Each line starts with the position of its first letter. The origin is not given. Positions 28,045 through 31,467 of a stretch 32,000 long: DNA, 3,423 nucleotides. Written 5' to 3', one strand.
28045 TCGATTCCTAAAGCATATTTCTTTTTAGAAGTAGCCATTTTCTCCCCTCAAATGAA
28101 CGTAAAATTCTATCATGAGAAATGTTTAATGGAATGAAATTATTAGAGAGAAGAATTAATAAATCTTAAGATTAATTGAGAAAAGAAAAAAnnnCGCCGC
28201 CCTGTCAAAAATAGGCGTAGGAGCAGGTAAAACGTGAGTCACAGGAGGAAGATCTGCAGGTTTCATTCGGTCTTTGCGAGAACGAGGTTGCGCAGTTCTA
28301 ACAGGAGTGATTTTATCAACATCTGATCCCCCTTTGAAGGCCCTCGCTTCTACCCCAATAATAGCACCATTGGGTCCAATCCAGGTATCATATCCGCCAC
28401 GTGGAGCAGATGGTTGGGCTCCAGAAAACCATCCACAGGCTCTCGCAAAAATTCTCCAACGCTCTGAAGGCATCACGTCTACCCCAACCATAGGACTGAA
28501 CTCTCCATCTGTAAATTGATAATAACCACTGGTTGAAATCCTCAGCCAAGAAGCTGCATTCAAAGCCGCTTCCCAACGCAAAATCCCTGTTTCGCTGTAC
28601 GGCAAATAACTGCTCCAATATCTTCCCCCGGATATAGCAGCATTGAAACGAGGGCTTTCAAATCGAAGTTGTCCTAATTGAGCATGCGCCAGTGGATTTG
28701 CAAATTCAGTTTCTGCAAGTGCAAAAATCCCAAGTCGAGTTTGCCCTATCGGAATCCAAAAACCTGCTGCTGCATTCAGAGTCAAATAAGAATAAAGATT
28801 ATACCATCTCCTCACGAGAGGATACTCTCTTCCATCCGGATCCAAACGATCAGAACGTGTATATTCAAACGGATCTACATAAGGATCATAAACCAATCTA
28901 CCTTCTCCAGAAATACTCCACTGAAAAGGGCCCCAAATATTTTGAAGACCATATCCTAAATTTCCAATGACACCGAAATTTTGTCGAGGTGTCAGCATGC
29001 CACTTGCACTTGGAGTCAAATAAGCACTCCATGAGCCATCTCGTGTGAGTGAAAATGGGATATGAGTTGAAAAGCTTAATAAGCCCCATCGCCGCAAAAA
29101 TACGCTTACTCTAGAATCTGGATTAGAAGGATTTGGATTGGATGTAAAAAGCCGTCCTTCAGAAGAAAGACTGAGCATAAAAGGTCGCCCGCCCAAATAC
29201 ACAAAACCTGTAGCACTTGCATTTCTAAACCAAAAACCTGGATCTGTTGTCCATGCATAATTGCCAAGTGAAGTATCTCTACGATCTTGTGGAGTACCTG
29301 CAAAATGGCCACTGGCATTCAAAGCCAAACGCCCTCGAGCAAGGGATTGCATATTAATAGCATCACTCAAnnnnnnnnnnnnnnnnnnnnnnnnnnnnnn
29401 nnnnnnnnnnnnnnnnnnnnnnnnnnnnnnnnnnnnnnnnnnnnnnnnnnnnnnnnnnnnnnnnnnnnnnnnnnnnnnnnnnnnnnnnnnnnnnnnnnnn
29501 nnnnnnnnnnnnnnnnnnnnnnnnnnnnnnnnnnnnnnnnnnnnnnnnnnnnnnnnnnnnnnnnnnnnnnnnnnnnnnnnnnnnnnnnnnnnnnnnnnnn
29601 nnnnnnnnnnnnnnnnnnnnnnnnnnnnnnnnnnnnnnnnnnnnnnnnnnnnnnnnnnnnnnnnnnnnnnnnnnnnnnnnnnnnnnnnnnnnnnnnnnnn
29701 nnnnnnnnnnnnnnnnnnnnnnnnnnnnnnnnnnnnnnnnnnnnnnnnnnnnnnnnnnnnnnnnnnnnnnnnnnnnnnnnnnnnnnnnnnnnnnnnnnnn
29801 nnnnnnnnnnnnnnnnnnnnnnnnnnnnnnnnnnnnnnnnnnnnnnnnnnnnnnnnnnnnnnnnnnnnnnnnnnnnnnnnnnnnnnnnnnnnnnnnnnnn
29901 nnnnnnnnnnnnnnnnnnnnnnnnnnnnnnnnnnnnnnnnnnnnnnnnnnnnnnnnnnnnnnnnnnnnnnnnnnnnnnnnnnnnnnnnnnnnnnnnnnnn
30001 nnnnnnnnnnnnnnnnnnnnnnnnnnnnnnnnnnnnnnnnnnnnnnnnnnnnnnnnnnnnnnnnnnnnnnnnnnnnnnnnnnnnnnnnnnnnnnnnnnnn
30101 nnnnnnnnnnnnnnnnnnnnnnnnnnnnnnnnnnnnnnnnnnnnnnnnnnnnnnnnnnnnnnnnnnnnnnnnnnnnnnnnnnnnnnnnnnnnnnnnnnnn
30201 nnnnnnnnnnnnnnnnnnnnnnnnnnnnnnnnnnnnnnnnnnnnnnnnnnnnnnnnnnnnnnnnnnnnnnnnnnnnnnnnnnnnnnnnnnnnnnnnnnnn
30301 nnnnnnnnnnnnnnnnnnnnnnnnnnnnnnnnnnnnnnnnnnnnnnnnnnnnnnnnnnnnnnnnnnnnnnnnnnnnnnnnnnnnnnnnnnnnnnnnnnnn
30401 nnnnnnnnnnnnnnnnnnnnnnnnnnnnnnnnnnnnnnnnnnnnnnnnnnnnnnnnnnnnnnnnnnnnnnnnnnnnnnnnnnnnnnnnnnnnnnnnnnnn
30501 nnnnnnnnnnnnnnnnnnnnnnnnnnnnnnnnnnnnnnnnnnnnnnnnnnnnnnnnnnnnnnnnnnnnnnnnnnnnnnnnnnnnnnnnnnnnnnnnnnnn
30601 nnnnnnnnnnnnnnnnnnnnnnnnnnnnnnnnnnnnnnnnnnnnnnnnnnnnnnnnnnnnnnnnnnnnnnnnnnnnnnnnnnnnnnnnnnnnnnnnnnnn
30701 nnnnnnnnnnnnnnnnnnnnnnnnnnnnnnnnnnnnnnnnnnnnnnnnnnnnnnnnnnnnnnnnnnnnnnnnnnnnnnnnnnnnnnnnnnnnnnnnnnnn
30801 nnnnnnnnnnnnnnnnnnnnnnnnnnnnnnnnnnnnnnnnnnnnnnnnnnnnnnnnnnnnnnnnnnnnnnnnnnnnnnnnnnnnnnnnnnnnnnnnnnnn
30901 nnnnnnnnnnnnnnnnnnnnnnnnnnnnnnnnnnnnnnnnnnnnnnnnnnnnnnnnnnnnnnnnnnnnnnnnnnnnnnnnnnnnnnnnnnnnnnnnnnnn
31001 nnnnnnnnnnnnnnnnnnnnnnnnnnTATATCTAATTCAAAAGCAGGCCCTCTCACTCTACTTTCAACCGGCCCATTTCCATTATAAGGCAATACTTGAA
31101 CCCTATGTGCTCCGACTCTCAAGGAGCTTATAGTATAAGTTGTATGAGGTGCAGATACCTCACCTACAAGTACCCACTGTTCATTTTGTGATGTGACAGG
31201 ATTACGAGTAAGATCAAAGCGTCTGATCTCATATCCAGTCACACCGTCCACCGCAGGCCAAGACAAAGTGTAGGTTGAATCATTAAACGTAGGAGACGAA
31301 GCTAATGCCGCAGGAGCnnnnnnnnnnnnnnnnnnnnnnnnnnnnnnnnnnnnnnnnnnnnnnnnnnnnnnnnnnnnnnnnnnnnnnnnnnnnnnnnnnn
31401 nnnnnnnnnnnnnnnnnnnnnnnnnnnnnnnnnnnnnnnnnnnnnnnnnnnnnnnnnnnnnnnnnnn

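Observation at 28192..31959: Giant FN3-repeat / beta-barrel-like surface protein that is a near-complete lysine desert and compositionally unlike its neighbours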

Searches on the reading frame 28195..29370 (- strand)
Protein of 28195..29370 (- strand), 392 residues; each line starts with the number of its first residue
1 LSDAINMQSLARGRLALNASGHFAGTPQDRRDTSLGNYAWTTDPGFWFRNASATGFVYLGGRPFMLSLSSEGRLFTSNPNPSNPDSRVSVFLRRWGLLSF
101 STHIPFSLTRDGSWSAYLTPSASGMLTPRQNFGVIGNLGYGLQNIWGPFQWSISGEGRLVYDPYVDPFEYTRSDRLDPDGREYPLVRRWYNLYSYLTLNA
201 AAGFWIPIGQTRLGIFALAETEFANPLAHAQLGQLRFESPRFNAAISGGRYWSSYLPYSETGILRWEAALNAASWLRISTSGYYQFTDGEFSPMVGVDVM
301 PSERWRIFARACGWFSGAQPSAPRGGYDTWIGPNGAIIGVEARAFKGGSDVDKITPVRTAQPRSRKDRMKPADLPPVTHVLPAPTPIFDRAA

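Call 27: predict_structure(protein=window:28195-29370:-)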
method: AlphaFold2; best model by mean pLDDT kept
length: 392 residues; sequences in the alignment: 1
mean_pLDDT: 31.4   pTM: 0.19
mean pLDDT of the five models: 31.4, 27.8, 27.8, 26.6, 26.1
residues with pLDDT >= 90: 0; 70-90: 0; 50-70: 0; < 50: 392
segments of 3 or more residues with pLDDT < 50: 1-392
pLDDT, mean of each block of 10 residues (from residue 1): 26 25 26 28 29 38 37 35 33 29 36 36 32 39 40 40 36 33 30 30 30 29 26 29 26 24 27 24 27 29 30 33 40 38 32 28 32 35 29 31
secondary structure, 60 per line:
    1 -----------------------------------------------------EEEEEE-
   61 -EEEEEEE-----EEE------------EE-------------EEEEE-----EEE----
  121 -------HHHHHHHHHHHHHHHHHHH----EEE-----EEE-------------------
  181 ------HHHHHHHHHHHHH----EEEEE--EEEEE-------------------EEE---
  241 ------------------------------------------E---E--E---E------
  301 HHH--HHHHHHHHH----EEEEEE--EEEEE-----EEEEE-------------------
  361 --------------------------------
elements in order: E54-59 E62-68 E74-76 E104-108 E114-116 H128-146 E151-153 E159-161 H187-199 E204-208 E211-215 E235-237 H306-314 E319-324 E327-331 E337-341

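Call 56: predict_structure(alignment_id=A2)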
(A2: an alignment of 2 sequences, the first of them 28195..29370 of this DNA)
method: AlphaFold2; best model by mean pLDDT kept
length: 392 residues; sequences in the alignment: 2
mean_pLDDT: 38.1   pTM: 0.36
mean pLDDT of the five models: 38.1, 34.2, 33.9, 31.0, 26.5
residues with pLDDT >= 90: 0; 70-90: 12; 50-70: 48; < 50: 332
segments of 3 or more residues with pLDDT < 50: 1-114, 118-138, 157-196, 222-229, 250-392
pLDDT, mean of each block of 10 residues (from residue 1): 25 24 22 21 28 36 38 31 31 32 44 47 38 44 58 51 38 36 32 46 72 67 46 62 53 37 28 44 40 40 37 37 36 35 30 25 26 27 24 27
secondary structure, 60 per line:
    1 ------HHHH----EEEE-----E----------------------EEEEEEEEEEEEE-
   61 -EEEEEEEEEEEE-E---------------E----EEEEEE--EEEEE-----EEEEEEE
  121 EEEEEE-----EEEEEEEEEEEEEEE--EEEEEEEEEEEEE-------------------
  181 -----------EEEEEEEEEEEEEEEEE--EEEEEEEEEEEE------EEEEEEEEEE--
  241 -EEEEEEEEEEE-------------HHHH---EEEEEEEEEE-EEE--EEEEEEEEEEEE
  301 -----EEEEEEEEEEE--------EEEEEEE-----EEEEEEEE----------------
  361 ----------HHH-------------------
elements in order: H7-10 E15-18 E47-59 E62-73 E96-101 E104-108 E114-126 E132-146 E149-161 E192-208 E211-222 E229-238 E242-252 H266-269 E273-282 E284-286 E289-300 E306-316 E325-331 E337-344

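Call 58: fold_search(model_id=the predicted structure, library=pdb)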
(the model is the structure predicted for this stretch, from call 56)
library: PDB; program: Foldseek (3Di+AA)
matches with E <= 10: 632; with E <= 0.001: 0
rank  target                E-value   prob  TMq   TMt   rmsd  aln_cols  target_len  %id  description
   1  2wvp                  1.0e-02  1.00  0.34  0.46   8.0       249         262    9  Synthetically modified OmpG (released 2010-07-14)
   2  8bwc_A                1.0e-02  0.95  0.31  0.21  10.8       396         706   11  E. coli BAM complex (BamABCDE) wild-type (released 2023-05-24)
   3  9co0_A                1.0e-02  0.80  0.27  0.20  12.4       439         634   10  CryoEM structure of BAM in complex with the PTB2 open-state inhibitor (in SMA nanodisc) (released 2024-12-25)
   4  9h89_A                1.1e-02  0.97  0.34  0.22  10.1       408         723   10  BAM-hinge (LVPR) suppressor (T434A) (released 2025-10-22)
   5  6t1w_A                1.2e-02  0.97  0.32  0.20  10.9       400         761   10  Structure of E. coli BamA in complex with lipoprotein RcsF (released 2020-05-13)
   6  7tt4_A                1.2e-02  0.93  0.33  0.23  12.0       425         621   10  BamABCDE bound to substrate EspP class 6 (released 2022-03-30)
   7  9cny_A                1.6e-02  0.96  0.34  0.24  11.0       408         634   10  CryoEM structure of the APO-BAM complex in SMA nanodisc (released 2024-12-25)
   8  4c4v_B                1.6e-02  0.94  0.31  0.29  10.2       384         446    9  Structure of the outer membrane protein insertase BamA with one POTRA domain. (released 2014-04-23)
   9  9a36_MODEL_1_A        1.6e-02  0.91  0.29  0.19  26.8       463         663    6  Model of E. coli CirA by in-cell photo-crosslinking MS and deep learning (released 2023-02-24)
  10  1nqf                  1.9e-02  0.99  0.37  0.28  12.7       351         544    8  OUTER MEMBRANE COBALAMIN TRANSPORTER (BTUB) FROM E. COLI, METHIONINE SUBSTIUTION CONSTRUCT FOR SE-MET SAD PHASING (released 2003-04-29)
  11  9nk6_B                1.9e-02  0.97  0.34  0.31  10.2       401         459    8  Thermothelomyces thermophilus SAM complex closed conformation (released 2025-12-03)
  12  7zgx_A                1.9e-02  0.85  0.25  0.13  19.0       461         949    9  S-layer Deinoxanthin Binding Complex, C1 symmetry (released 2022-07-13)
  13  9ccg_D                2.0e-02  0.96  0.36  0.24  16.4       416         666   10  Fusobacterium nucleatum BamA-Fab 9 complex (released 2025-09-17)
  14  9fy9_D                2.0e-02  0.77  0.24  0.16  19.0       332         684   10  Cryo-EM structure of the type 1 chaperone-usher pilus FimD-tip complex (FimDHGFC) - Conformer 1 (released 2025-06-04)
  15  7xzi_9                2.2e-02  0.99  0.34  0.35  14.3       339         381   12  Cryo-EM structure of TOC-TIC supercomplex from Chlamydomonas reinhardtii (released 2023-01-11)
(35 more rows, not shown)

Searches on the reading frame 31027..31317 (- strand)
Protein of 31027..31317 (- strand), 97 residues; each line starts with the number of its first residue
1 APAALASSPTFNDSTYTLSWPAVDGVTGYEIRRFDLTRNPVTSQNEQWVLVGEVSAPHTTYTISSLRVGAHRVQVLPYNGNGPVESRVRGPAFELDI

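Call 75: search_solved_structures(query=A6, max_evalue=1)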
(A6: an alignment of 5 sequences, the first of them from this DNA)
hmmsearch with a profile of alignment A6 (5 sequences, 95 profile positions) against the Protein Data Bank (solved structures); distinct sequences matched with E-value up to 1: 4.
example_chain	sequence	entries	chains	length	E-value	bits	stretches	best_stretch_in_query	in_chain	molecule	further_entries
2ky9_A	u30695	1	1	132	0.0026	21.3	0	16-51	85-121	Uncharacterized protein ydhK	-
4fib_A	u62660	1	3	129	0.0043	20.6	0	16-49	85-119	Uncharacterized protein ydhK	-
4mdw_A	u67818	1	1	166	0.0078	19.7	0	16-50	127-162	Uncharacterized protein YdhK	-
3mpc_A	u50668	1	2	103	0.57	13.8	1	2-50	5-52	Fn3-like protein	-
